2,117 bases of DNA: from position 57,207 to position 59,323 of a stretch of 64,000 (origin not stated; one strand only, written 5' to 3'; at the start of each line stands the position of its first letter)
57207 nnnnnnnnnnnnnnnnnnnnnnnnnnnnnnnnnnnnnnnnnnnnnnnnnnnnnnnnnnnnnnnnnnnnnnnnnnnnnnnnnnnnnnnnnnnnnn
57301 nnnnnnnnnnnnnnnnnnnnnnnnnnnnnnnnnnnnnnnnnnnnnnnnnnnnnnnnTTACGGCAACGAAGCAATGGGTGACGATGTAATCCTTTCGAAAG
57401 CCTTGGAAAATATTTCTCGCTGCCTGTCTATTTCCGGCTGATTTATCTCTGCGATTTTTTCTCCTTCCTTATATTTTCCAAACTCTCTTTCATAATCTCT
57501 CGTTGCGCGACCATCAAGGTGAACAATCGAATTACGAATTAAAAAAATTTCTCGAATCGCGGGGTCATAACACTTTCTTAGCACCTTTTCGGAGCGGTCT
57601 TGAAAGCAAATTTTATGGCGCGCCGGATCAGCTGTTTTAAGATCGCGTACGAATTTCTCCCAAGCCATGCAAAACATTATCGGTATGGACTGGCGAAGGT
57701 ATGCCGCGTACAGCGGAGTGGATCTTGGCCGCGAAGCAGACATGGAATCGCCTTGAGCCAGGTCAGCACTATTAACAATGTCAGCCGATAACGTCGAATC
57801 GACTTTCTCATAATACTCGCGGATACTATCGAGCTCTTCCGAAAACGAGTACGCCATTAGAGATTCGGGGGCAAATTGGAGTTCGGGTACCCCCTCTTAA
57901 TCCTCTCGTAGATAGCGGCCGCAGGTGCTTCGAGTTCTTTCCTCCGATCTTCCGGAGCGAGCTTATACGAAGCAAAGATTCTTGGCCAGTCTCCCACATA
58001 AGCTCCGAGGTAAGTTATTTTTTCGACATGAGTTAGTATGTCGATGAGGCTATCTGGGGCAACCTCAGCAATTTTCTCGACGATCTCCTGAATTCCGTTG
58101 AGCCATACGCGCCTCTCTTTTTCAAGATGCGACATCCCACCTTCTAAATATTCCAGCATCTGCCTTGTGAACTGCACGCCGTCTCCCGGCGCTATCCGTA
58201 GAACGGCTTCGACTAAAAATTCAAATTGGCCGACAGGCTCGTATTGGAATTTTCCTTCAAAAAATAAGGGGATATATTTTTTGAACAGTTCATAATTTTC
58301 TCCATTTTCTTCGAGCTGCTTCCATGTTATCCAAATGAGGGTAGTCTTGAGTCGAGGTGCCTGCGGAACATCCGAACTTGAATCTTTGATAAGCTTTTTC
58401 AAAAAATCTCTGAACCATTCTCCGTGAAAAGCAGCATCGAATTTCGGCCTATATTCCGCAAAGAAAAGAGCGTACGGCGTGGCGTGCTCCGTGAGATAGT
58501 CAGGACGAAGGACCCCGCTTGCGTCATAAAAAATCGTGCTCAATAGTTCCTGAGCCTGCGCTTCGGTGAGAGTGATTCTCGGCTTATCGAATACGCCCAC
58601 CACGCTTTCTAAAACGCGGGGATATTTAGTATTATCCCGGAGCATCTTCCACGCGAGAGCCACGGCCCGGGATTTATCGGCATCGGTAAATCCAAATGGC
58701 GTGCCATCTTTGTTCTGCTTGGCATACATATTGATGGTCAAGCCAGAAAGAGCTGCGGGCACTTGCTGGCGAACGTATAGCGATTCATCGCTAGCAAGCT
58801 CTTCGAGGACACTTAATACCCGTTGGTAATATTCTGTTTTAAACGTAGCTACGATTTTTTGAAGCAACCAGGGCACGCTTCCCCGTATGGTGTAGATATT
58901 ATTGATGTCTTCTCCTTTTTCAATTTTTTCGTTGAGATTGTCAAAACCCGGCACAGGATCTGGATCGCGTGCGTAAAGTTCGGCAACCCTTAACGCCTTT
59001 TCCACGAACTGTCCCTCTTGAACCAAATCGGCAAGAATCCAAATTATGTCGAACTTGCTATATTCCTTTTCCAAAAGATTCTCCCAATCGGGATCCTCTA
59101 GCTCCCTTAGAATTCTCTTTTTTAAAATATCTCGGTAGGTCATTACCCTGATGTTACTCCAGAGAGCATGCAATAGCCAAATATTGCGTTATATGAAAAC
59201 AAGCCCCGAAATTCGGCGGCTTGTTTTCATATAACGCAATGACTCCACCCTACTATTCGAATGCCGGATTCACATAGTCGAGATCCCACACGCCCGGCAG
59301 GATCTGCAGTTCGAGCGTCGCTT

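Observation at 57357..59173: Two-gene operon of unknown function: a 438-aa helical protein translationally coupled to a 166-aa protein with an RNSIVH (Rx4H) motif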

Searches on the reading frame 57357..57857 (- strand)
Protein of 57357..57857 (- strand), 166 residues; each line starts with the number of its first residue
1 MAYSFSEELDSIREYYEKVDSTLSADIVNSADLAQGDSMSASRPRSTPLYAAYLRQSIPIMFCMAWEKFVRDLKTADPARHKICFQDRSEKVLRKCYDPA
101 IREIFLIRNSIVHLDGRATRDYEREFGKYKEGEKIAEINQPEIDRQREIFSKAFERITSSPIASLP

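Call 3: search_protein_families(library=pfam, proteins=[window:57357-57857:-], max_evalue=1)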
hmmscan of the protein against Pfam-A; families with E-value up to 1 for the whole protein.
window:57357-57857:- (166 aa): 1 family
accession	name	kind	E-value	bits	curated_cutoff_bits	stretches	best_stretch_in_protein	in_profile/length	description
PF18735.6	HEPN_RiboL-PSP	-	0.0028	18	28.4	1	47-157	23-132/191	RiboL-PSP-HEPN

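Call 4: search_protein_families(library=padloc, proteins=[window:57357-57857:-], max_evalue=1)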
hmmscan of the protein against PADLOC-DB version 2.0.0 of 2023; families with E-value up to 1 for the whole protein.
window:57357-57857:- (166 aa): 0 families

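Call 5: search_protein_families(library=phrogs, proteins=[window:57357-57857:-], max_evalue=1)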
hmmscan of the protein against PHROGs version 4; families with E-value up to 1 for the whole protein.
window:57357-57857:- (166 aa): 1 family
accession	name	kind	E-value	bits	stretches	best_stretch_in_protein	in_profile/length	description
phrog_29751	-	unknown function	0.27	12.3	0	10-45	104-139/160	-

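Call 6: find_homologous_proteins(query=window:57357-57857:-, max_evalue=0.001)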
Query window:57357-57857:- (166 aa): 1 proteins with E <= 0.001 among 77 candidates.
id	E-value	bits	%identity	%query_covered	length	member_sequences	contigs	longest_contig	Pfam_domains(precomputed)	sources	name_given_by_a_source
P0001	5.4e-104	363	100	100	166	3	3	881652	-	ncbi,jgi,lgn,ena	jgi:hypothetical protein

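Call 17: search_protein_families(library=pfam, alignment_id=A1, max_evalue=1)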
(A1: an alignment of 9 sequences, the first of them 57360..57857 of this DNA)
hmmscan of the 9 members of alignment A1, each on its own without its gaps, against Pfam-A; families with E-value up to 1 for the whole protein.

A. member 1, window:57360-57857:- (166 aa): 1 family
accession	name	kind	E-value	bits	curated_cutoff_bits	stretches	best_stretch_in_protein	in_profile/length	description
PF18735.6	HEPN_RiboL-PSP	-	0.0028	18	28.4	1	47-157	23-132/191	RiboL-PSP-HEPN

B. families by the number of members that match (of 9 scanned): 4 families
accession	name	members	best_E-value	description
PF18735.6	HEPN_RiboL-PSP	5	4.2e-05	RiboL-PSP-HEPN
PF18730.6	HEPN_Cthe2314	2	0.018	Cthe_2314-like HEPN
PF24808.1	DUF7707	1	0.012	Domain of unknown function (DUF7707)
PF10103.15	Zincin_2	1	0.18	Zincin-like metallopeptidase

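Call 21: find_homologous_proteins(query=A3, max_evalue=0.01)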
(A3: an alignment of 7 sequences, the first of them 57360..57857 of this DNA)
Query A3 (7 sequences) (166 aa, profile of the alignment): 7 proteins with E <= 0.01 among 2810 candidates.
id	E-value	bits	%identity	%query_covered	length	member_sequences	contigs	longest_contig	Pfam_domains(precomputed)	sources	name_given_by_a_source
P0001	1.0e-63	232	100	100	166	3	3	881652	-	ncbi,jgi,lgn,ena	jgi:hypothetical protein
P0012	6.5e-42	161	30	14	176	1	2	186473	-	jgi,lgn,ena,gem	-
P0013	2.6e-37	146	38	10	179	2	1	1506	-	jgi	-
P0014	7.2e-29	119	-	-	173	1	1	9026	-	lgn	-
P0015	7.7e-21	93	28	40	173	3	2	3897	-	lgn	-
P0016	2.1e-17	81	-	-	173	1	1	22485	-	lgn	-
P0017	2.3e-16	78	24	55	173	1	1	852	-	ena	-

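Call 22: search_solved_structures(query=A3, max_evalue=10, show_alignments=2)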
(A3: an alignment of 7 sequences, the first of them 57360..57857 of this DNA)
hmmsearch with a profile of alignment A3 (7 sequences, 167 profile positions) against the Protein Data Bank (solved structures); distinct sequences matched with E-value up to 10: 1.
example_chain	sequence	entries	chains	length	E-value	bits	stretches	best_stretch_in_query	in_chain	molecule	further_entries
11zv_B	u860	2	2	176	1.6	11.8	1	61-112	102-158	RBD minibinder 11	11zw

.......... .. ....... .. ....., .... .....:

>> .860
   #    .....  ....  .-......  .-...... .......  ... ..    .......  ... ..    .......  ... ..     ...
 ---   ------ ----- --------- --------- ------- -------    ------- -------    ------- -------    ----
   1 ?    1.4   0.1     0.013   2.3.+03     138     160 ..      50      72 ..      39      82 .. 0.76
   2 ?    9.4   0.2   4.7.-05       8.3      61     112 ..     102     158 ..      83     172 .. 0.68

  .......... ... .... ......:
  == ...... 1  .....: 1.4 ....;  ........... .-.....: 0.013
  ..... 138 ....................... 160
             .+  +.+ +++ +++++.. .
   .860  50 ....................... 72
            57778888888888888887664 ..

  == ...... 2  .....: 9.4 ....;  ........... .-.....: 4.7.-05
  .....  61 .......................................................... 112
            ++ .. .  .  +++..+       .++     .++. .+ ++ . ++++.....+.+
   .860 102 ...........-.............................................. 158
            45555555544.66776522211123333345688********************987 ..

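Call 39: predict_structure(alignment_id=A5)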
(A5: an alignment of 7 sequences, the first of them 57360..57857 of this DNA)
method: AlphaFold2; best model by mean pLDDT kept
length: 166 residues; sequences in the alignment: 7
mean_pLDDT: 59.7   pTM: 0.47
mean pLDDT of the five models: 59.7, 52.8, 52.8, 50.2, 49.9
residues with pLDDT >= 90: 0; 70-90: 30; 50-70: 98; < 50: 38
segments of 3 or more residues with pLDDT < 50: 29-49, 90-96, 134-138
pLDDT, mean of each block of 10 residues (from residue 1): 65 71 56 43 44 61 72 76 58 52 64 56 60 50 62 66 60
secondary structure, 60 per line:
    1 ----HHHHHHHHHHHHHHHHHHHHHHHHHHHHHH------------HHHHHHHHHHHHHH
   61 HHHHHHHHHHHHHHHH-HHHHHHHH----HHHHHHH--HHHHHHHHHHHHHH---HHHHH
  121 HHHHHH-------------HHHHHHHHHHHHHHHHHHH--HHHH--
elements in order: H5-34 H47-76 H78-85 H90-96 H99-112 H116-126 H140-158 H161-164

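Call 44: search_protein_families(library=ncbifam, proteins=[window:57360-57857:-], max_evalue=0.1)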
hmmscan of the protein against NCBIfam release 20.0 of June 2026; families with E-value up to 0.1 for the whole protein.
window:57360-57857:- (166 aa): 0 families

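Call 50: find_encoding_contigs(protein=P0001, flank=3000, max_places=4)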
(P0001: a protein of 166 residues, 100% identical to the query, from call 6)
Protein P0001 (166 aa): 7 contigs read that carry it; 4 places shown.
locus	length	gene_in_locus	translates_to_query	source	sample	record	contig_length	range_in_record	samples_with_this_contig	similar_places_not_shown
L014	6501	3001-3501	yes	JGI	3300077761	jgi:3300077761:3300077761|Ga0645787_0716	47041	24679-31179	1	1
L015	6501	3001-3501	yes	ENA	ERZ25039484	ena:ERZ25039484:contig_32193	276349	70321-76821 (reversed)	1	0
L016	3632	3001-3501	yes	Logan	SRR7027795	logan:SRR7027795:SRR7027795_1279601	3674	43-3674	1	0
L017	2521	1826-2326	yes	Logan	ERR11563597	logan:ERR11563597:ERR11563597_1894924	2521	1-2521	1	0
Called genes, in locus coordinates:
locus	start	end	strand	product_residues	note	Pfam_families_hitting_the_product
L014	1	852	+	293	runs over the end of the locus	PF14267:DUF4357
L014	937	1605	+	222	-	-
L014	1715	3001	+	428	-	-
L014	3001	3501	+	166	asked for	-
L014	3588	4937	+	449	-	PF00239:Resolvase, PF07508:Recombinase, PF13408:Zn_ribbon_recom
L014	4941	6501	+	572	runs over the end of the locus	PF02384:N6_Mtase, PF05175:MTS (faint), PF13847:Methyltransf_31 (weak), PF07669:Eco57I, PF12950:TaqI_C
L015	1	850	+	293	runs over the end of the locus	PF14267:DUF4357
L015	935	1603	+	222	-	-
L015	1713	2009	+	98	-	-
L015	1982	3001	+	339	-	-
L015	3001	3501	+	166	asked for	-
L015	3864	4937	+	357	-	PF07508:Recombinase, PF13408:Zn_ribbon_recom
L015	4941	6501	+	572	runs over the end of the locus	PF02384:N6_Mtase, PF05175:MTS (faint), PF13847:Methyltransf_31 (weak), PF07669:Eco57I, PF12950:TaqI_C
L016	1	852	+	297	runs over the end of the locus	?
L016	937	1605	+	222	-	-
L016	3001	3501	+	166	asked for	-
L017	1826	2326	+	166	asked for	-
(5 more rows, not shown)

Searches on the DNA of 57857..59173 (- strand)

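Call 106: search_rna_families(sources=[L001, L007, L019, L014, L002, L004, L025, L026], threshold=gathering)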
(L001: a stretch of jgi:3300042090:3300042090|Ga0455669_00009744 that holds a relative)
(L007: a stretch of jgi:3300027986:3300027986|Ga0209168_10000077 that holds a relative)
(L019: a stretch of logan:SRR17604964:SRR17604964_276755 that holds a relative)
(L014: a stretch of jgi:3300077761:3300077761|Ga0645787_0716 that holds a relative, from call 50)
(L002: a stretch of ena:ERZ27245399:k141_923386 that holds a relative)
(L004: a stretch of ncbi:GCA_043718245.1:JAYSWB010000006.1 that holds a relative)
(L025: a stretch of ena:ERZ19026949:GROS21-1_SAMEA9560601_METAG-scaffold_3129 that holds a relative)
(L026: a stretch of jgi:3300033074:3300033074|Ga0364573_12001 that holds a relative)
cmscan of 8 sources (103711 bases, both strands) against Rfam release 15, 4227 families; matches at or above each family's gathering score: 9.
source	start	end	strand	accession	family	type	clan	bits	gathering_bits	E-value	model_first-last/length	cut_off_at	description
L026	1827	2194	+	RF00023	tmRNA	Gene;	CL00001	116.2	47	1.6e-44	1-374/374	no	transfer-messenger RNA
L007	1601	1722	-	RF03000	LOOT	Gene; sRNA;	-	82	46.4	1e-13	1-121/121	no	LOOT RNA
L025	8941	9057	-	RF03000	LOOT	Gene; sRNA;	-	72.1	46.4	2.1e-11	1-121/121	no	LOOT RNA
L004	7664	7785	-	RF03000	LOOT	Gene; sRNA;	-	70.4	46.4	5.3e-11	1-121/121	no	LOOT RNA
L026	6093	6239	+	RF03000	LOOT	Gene; sRNA;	-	63.8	46.4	1.9e-09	1-121/121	no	LOOT RNA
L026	10322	10442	+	RF03000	LOOT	Gene; sRNA;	-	62.2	46.4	4.3e-09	1-121/121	no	LOOT RNA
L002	4750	4820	+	RF00005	tRNA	Gene; tRNA;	CL00001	60.3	29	2.4e-10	1-71/71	no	tRNA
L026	7598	7685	+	RF00005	tRNA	Gene; tRNA;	CL00001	55.3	29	5.8e-09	1-71/71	no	tRNA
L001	1048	1109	+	RF01734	Fluoride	Cis-reg; riboswitch;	-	54.2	34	4.9e-12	1-64/64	no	Fluoride riboswitch aptamer (crcB RNA motif)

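Call 107: search_rna_families(sources=[L005, L009, L010, L012, L013, L018, L021, L020, L023], threshold=gathering)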
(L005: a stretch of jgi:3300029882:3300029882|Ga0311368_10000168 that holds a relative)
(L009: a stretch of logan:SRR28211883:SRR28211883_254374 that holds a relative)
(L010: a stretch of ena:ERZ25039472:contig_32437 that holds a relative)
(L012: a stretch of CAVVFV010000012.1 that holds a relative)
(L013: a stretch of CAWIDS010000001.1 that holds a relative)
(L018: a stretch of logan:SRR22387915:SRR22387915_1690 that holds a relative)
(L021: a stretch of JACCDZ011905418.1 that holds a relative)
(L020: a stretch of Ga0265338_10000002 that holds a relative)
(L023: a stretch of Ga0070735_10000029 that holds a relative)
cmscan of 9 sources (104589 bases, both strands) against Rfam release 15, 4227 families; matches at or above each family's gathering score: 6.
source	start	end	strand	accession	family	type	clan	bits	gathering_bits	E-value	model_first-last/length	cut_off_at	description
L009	2034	2152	+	RF03000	LOOT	Gene; sRNA;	-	94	46.4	1.7e-16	1-121/121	no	LOOT RNA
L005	5943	6065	+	RF03000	LOOT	Gene; sRNA;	-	76.8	46.4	1.7e-12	1-121/121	no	LOOT RNA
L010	4805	4924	+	RF03000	LOOT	Gene; sRNA;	-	74.8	46.4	5.1e-12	1-121/121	no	LOOT RNA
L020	2738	2808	+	RF00005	tRNA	Gene; tRNA;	CL00001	60.3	29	2.4e-10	1-71/71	no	tRNA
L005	2147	2229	+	RF00005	tRNA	Gene; tRNA;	CL00001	58.7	29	6.6e-10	1-71/71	no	tRNA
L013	8155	8225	-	RF00005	tRNA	Gene; tRNA;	CL00001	58.5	29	7.5e-10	1-71/71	no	tRNA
